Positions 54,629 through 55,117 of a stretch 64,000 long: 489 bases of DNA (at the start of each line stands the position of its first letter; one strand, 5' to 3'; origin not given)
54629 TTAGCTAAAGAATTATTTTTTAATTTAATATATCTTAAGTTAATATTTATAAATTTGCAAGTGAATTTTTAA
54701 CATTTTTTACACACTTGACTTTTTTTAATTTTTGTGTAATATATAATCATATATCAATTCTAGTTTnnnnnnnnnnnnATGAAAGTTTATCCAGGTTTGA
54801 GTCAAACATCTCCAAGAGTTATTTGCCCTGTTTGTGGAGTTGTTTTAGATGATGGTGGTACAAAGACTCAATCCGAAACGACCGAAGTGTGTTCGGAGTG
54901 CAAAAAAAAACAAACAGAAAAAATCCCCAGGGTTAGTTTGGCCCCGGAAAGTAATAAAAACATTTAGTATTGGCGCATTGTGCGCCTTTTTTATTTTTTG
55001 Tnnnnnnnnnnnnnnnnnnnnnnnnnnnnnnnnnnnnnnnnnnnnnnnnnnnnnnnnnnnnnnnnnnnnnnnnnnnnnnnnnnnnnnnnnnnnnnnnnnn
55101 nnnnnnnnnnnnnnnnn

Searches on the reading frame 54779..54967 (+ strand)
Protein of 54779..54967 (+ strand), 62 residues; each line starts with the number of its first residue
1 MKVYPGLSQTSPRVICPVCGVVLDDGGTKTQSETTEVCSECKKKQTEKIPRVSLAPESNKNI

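Call 85: search_protein_families(library=pfam, proteins=[window:54779-54967:+], max_evalue=0.01)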
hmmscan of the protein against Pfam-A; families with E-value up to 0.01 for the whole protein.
window:54779-54967:+ (62 aa): 1 family
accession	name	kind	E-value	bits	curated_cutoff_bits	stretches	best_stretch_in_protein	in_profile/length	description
PF14803.11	Zn_ribbon_Nudix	-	0.0099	16.2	25.6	0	10-22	19-31/34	Nudix N-terminal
